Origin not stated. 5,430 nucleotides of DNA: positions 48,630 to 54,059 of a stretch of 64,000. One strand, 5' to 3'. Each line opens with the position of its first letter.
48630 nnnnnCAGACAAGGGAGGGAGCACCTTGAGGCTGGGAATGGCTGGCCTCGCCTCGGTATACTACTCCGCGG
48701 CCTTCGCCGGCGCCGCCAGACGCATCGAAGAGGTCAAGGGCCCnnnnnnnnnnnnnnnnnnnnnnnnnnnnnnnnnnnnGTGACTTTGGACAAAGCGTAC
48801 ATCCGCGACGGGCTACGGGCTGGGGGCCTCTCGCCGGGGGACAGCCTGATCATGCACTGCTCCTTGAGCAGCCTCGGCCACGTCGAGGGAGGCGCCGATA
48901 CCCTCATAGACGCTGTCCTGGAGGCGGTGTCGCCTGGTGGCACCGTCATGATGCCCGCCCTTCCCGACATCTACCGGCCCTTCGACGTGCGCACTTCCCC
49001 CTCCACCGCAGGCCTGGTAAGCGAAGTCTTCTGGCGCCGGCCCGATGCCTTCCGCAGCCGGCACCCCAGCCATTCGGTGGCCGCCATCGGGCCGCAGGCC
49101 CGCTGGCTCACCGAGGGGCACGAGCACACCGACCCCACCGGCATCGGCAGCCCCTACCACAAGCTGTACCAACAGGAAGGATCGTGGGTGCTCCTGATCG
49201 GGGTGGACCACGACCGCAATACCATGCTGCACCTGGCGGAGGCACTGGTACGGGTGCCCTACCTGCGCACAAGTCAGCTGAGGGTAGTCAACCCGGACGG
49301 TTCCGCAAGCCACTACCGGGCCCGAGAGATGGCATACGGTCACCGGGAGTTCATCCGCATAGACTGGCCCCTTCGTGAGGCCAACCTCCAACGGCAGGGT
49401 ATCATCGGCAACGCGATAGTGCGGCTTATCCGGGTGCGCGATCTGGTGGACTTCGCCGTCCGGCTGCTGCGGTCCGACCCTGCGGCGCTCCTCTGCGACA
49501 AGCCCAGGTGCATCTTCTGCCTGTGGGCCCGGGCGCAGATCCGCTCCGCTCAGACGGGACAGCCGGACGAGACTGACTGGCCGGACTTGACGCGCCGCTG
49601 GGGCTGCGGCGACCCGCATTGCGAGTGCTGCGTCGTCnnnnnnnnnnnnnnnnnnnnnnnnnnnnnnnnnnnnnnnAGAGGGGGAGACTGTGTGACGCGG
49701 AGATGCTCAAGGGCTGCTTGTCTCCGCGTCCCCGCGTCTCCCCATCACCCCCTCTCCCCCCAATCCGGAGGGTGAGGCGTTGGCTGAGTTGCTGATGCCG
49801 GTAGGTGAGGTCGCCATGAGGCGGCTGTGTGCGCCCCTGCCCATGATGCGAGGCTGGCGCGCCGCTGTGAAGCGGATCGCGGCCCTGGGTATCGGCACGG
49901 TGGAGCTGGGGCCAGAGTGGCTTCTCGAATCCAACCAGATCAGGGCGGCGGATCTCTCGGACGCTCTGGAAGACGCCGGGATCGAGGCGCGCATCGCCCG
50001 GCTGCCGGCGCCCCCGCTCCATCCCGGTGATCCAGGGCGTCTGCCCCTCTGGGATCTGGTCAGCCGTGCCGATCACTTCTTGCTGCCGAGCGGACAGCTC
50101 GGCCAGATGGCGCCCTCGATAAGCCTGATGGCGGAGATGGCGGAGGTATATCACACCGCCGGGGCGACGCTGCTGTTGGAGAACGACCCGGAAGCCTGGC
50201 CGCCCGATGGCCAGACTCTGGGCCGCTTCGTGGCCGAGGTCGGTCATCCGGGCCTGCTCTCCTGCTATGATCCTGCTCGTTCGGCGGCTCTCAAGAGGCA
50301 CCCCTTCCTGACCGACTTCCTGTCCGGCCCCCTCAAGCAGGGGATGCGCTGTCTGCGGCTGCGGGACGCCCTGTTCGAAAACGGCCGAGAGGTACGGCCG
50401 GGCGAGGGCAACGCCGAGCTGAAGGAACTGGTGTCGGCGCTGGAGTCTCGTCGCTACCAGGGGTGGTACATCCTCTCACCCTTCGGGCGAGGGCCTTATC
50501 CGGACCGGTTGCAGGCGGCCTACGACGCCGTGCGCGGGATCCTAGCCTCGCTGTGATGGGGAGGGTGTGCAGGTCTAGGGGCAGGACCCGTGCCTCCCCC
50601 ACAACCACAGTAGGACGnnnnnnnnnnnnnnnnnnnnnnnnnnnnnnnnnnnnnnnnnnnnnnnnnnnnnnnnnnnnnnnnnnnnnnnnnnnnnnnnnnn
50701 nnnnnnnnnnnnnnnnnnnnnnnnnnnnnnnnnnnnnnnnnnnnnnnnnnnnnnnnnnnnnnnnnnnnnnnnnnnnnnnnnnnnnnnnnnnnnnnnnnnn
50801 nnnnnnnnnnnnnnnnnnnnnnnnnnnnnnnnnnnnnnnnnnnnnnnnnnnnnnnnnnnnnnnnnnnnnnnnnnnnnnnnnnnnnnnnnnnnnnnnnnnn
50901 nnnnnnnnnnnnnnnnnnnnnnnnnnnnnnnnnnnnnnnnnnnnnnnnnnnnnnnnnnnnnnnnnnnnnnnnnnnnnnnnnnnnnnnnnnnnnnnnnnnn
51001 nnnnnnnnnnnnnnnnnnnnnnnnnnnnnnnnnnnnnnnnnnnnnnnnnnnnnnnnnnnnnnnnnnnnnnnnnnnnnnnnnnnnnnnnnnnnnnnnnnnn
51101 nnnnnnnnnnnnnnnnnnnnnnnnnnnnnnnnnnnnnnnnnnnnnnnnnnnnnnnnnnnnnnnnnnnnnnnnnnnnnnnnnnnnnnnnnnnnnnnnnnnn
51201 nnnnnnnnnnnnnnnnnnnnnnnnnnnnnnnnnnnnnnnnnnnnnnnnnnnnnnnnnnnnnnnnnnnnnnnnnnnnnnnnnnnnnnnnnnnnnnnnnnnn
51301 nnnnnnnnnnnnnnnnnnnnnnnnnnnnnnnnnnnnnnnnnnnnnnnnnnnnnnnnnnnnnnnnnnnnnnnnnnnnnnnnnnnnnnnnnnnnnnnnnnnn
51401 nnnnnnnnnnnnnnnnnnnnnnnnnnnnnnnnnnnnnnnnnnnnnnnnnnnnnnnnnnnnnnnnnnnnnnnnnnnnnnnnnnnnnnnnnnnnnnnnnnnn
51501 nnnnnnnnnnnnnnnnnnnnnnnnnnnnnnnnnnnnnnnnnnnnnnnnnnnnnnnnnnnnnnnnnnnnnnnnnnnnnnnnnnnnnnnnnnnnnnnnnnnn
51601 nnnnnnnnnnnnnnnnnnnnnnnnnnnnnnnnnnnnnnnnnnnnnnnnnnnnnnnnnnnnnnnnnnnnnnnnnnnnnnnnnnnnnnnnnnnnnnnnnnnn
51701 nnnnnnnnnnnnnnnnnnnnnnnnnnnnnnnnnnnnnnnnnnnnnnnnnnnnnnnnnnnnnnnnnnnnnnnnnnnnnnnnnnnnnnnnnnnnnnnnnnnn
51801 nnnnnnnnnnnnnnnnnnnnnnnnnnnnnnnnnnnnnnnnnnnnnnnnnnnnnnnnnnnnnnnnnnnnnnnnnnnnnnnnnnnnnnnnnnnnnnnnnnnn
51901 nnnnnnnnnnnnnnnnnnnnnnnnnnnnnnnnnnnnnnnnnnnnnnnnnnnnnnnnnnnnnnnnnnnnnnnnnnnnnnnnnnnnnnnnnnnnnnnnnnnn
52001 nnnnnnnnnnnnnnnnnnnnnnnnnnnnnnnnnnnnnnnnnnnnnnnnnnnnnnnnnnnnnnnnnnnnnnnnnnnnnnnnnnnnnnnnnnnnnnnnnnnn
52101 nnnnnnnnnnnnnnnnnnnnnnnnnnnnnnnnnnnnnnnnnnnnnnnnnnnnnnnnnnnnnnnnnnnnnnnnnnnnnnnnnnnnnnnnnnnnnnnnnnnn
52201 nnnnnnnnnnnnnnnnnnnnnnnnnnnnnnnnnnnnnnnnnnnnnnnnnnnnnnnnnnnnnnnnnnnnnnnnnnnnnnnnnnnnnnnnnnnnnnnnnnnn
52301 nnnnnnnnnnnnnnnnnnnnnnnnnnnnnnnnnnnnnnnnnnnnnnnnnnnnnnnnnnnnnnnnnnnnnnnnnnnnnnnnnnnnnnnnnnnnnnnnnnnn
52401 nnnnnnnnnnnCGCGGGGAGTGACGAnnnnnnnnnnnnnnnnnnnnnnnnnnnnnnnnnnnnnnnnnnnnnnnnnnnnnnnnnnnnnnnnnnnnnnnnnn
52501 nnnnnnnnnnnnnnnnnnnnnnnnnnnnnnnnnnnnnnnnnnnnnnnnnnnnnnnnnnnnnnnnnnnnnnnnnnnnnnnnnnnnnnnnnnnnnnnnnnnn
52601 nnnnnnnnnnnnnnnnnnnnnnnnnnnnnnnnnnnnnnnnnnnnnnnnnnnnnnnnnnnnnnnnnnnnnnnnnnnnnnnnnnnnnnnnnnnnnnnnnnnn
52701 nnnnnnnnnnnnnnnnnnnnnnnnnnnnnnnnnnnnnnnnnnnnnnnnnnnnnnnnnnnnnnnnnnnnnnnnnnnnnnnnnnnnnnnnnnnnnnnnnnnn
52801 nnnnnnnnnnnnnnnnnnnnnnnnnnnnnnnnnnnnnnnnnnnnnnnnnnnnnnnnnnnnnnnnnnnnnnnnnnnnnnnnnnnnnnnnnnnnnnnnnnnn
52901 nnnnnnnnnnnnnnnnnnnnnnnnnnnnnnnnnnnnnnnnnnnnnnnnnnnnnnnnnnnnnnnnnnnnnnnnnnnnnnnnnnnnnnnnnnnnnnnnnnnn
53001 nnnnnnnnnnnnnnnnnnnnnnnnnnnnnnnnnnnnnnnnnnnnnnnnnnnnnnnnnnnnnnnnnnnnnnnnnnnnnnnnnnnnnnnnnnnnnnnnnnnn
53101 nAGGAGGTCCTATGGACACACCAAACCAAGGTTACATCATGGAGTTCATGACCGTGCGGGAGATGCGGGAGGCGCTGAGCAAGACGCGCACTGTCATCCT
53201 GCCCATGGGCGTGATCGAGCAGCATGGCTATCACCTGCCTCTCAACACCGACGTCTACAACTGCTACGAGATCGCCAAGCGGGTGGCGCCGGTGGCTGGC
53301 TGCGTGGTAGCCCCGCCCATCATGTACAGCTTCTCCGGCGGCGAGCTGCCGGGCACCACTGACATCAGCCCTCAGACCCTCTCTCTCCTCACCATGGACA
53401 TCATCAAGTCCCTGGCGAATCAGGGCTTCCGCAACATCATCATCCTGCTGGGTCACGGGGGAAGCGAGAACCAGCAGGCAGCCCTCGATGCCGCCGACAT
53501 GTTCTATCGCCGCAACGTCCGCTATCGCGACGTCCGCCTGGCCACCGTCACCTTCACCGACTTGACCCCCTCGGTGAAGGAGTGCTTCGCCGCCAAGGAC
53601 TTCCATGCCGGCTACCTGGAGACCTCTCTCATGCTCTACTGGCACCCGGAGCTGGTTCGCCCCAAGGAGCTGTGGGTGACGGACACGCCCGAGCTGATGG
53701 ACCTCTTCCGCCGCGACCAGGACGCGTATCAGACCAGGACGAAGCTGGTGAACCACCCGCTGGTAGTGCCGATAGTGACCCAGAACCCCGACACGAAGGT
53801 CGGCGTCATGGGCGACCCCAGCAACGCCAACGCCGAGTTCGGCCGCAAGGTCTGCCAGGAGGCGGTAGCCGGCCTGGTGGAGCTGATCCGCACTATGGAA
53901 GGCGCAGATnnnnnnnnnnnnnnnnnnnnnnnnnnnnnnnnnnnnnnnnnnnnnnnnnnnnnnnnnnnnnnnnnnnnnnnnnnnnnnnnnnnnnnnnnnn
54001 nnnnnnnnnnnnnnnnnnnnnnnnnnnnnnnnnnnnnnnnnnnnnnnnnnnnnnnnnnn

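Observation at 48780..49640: AAC(3)-family N-acetyltransferase carrying a cysteine-rich C-terminal tail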

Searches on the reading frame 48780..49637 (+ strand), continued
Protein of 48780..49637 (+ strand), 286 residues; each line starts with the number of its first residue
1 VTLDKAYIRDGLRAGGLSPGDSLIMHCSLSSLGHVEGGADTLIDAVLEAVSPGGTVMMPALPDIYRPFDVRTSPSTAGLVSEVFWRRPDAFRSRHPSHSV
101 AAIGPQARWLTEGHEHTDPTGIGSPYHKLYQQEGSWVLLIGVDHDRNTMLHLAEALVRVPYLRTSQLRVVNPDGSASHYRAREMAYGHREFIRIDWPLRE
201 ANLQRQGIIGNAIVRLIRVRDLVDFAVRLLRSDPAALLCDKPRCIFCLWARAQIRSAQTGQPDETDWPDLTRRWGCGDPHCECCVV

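Call 60: find_encoding_contigs(protein=P0040, flank=8000, max_places=1)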
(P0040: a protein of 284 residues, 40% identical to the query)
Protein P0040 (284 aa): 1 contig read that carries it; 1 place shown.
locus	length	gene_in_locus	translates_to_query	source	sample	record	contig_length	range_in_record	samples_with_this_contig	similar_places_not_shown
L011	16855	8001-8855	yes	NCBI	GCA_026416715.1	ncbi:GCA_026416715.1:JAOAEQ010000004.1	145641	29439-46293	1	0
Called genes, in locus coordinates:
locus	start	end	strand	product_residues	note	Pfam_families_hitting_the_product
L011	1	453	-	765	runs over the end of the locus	PF00932:LTD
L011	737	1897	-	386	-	PF02638:GHL10, PF14871:GHL6 (weak)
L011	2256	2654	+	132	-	PF00383:dCMP_cyt_deam_1, PF08211:dCMP_cyt_deam_2, PF26947:CDL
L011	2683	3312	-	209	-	PF09997:DUF2238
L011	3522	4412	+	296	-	PF01408:GFO_IDH_MocA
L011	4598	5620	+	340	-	-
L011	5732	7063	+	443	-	PF07786:HGSNAT_cat (weak)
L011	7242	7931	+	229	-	PF04131:NanE, PF01207:Dus (faint), PF25509:DUF7916 (weak), PF00478:IMPDH (faint), PF00977:His_biosynth (faint), PF03060:NMO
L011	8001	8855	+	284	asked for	PF02522:Antibiotic_NAT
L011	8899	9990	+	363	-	PF01075:Glyco_transf_9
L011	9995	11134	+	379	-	PF01075:Glyco_transf_9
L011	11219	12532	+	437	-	PF04413:Glycos_transf_N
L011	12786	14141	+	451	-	PF02163:Peptidase_M50, PF13180:PDZ_2 (faint), PF00595:PDZ (weak), PF17820:PDZ_6, PF21558:Pept_S41_N_bact (faint), PF17820:PDZ_6 (weak)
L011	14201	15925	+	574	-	PF00587:tRNA-synt_2b, PF04073:tRNA_edit, PF03129:HGTP_anticodon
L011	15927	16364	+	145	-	PF00072:Response_reg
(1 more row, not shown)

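Call 61: find_encoding_contigs(protein=P0025, flank=8000, max_places=1)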
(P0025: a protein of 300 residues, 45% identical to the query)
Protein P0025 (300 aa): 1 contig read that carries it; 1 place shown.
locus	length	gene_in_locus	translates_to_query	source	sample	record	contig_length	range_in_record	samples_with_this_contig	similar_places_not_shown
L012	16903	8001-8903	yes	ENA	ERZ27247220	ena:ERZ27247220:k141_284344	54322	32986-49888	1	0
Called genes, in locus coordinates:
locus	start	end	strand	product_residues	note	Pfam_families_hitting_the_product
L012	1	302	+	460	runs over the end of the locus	PF00083:Sugar_tr (weak), PF07690:MFS_1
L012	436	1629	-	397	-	PF00753:Lactamase_B (weak), PF19583:ODP, PF00258:Flavodoxin_1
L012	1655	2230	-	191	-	PF00210:Ferritin (weak), PF02915:Rubrerythrin, PF23458:DUF7130 (weak), PF21349:RUBY_RBDX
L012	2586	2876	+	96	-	PF00196:GerE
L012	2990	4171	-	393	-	-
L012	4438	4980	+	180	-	PF00578:AhpC-TSA, PF08534:Redoxin, PF00085:Thioredoxin, PF13905:Thioredoxin_8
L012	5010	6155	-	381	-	PF04055:Radical_SAM, PF06969:HemN_C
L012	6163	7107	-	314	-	PF00890:FAD_binding_2 (faint), PF01134:GIDA (faint), PF01946:Thi4 (faint), PF03486:HI0933_like (faint), PF05834:Lycopene_cycl (faint), PF07992:Pyr_redox_2, PF13738:Pyr_redox_3, PF00070:Pyr_redox, +2 more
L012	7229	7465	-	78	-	PF00462:Glutaredoxin, PF13417:GST_N_3 (weak)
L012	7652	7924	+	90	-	PF01649:Ribosomal_S20p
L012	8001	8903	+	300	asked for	PF02522:Antibiotic_NAT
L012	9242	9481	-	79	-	-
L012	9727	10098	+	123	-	PF04126:Cyclophil_like, PF18050:Cyclophil_like2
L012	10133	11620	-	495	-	PF13860:FlgD_ig (weak)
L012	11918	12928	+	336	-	PF00072:Response_reg, PF13487:HD_5, PF01966:HD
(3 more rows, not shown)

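Call 62: find_encoding_contigs(protein=P0022, flank=8000, max_places=1)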
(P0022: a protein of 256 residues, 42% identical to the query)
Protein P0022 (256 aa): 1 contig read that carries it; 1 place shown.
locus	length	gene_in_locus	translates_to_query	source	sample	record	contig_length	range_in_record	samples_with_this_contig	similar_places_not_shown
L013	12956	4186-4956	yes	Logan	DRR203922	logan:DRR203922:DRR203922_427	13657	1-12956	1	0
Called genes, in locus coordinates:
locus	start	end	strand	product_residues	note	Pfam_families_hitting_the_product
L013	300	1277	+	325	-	PF01073:3Beta_HSD, PF01370:Epimerase, PF02719:Polysacc_synt_2, PF04321:RmlD_sub_bind, PF07993:NAD_binding_4, PF08659:KR (weak), PF13460:NAD_binding_10 (weak), PF16363:GDP_Man_Dehyd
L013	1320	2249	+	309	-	PF01522:Polysacc_deac_1, PF10096:DUF2334 (weak)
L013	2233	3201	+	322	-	PF00535:Glycos_transf_2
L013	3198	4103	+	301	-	PF00551:Formyl_trans_N, PF02911:Formyl_trans_C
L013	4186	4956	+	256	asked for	PF02522:Antibiotic_NAT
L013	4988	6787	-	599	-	PF16254:DUF4910, PF04389:Peptidase_M28 (weak)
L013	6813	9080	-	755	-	PF00082:Peptidase_S8, PF13860:FlgD_ig (faint), PF00082:Peptidase_S8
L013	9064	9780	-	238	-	PF14841:FliG_M, PF14842:FliG_N (weak), PF01706:FliG_C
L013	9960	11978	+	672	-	PF22745:Nlig-Ia, PF01653:DNA_ligase_aden, PF03120:OB_DNA_ligase, PF03119:DNA_ligase_ZBD, PF14520:HHH_5 (faint), PF12826:HHH_2, PF00533:BRCT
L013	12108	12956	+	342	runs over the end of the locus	-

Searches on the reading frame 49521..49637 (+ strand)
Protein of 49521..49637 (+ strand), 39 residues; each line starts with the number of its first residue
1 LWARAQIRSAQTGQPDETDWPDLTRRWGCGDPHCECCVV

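Call 33: search_protein_representatives(alignment_id=A3)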
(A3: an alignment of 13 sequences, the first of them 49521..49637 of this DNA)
Query: 13 sequences, 39 profile positions. Proteins with E-value up to 0.001 (for the whole library): 5; up to 1e-10: 1; up to 1e-30: 0. The best 5 are listed.
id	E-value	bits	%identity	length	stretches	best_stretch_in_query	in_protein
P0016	1.5e-14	69.8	-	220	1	1-39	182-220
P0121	2.5e-08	49.9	-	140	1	1-39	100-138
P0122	3.7e-08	49.4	-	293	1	1-39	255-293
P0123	1.6e-05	40.9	-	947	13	18-36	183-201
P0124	2.5e-05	40.3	-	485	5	12-28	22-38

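Call 65: search_solved_structures(query=A3, max_evalue=10, show_alignments=3)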
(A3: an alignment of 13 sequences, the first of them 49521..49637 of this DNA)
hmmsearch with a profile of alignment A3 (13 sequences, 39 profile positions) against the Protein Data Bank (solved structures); distinct sequences matched with E-value up to 10: 5.
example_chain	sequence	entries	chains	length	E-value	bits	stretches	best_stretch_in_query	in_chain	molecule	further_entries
6x89_A5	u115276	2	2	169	1.3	12.4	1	17-32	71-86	NADH dehydrogenase [ubiquinone] 1 alpha subcomplex subunit 5, mitochondrial | NDUA5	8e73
5a9c_A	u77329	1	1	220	2.6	11.4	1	2-28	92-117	POLYHEDRIN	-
6yxx_E1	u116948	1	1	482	2.9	11.2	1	6-32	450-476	mt-LAF21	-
5a8t_A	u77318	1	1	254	3.1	11.1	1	2-28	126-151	POLYHEDRIN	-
5a8s_A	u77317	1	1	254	3.1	11.1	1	2-28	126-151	POLYHEDRIN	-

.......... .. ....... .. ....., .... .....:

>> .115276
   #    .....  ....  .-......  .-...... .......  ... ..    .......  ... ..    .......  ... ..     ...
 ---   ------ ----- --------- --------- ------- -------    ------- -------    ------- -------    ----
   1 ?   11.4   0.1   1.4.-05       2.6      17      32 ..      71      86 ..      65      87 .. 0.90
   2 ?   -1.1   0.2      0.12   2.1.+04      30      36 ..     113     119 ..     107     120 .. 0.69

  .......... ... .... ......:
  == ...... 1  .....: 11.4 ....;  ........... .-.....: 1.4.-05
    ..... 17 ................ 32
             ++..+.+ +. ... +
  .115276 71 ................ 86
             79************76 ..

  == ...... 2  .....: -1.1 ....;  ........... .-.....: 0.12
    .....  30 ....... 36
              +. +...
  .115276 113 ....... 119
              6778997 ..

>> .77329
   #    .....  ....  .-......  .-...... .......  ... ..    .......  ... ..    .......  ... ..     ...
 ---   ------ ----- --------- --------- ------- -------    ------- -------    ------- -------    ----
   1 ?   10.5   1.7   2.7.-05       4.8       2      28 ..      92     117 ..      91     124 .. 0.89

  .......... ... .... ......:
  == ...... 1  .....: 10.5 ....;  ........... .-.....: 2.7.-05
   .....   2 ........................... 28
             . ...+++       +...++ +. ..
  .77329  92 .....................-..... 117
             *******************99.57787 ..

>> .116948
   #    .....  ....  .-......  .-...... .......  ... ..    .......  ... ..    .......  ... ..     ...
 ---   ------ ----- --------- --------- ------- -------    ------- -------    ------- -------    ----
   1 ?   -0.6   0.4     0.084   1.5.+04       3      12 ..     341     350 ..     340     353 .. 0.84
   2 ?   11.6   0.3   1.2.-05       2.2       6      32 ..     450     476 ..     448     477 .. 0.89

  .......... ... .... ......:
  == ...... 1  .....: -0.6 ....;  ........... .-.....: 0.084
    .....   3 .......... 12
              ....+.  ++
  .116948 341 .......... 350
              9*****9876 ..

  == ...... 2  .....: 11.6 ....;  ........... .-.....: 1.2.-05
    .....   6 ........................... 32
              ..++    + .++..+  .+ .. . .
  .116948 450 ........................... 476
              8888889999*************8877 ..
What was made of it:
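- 49545..49637 (+): Clade-specific extension (residues ~256-286) beyond the AAC(3)-IVa C-terminus: loop, helix 267-274, terminal coil. No PDB relative at E<1 (call 65).
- Tried and rejected: It found nothing in the PDB (call 65).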

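Call 80: find_encoding_contigs(protein=P0122, flank=10000, max_places=2)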
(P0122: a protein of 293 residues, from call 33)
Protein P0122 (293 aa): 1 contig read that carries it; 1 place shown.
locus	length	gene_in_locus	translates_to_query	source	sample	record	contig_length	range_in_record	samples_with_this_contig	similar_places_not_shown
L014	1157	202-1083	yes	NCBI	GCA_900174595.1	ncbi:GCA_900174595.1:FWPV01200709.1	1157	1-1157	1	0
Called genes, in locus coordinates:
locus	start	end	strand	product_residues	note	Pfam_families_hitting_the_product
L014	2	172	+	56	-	?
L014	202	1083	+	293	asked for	PF02522:Antibiotic_NAT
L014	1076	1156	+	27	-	?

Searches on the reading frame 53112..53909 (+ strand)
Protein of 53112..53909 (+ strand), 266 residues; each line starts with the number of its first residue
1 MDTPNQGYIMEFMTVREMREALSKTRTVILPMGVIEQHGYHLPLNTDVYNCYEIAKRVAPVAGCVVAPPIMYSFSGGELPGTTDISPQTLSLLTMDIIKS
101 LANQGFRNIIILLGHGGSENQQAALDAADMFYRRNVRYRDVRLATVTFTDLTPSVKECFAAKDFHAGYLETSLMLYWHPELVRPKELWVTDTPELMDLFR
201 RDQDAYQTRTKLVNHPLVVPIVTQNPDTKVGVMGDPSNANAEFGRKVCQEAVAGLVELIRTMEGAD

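Call 9: search_protein_families(library=pfam, proteins=[window:53112-53909:+], max_evalue=0.001)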
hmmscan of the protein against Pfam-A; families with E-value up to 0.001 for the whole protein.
window:53112-53909:+ (266 aa): 1 family
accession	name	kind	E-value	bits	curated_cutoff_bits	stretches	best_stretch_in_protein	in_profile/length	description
PF02633.19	Creatininase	-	2e-55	188.3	31.3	1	13-259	3-238/238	Creatinine amidohydrolase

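Call 36: search_protein_families(library=ncbifam, proteins=[window:53112-53909:+], max_evalue=0.00001)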
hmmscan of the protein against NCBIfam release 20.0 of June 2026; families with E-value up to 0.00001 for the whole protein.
window:53112-53909:+ (266 aa): 3 families
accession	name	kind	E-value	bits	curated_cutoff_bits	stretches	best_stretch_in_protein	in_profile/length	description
TIGR04448.1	creatininase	equivalog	4.7e-37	128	235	1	13-259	2-242/246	creatininase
TIGR03964.1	mycofact_creat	equivalog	1.2e-31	110.1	172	1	20-199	8-174/228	mycofactocin biosynthesis peptidyl-dipeptidase MftE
NF041098.2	diketo_inos_hlase_IolN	equivalog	6.7e-23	81.2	245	1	1-260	1-263/307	3-dehydro-scyllo-inosose hydrolase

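Call 39: search_solved_structures(query=window:53112-53909:+, max_evalue=0.001)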
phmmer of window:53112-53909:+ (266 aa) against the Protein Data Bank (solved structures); distinct sequences matched with E-value up to 0.001: 8.
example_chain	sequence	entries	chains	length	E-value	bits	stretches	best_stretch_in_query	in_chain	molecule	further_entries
3a6h_A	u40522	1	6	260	5e-20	75.4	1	26-183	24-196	Creatinine amidohydrolase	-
3a6e_A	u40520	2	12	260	8.8e-20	74.6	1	26-183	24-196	Creatinine amidohydrolase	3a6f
3a6g_A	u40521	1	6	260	9e-20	74.5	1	26-183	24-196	Creatinine amidohydrolase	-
1j2t_A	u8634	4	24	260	9.3e-20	74.5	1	26-183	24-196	creatinine amidohydrolase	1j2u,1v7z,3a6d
3a6j_A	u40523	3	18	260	2.1e-19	73.3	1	26-183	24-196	Creatinine amidohydrolase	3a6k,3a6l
1q3k_A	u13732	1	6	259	3.2e-19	72.7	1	26-185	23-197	creatininase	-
3lub_A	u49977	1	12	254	8.5e-18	68.1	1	24-186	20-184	Putative creatinine amidohydrolase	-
3no4_A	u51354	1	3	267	4e-12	49.5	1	6-125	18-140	creatinine amidohydrolase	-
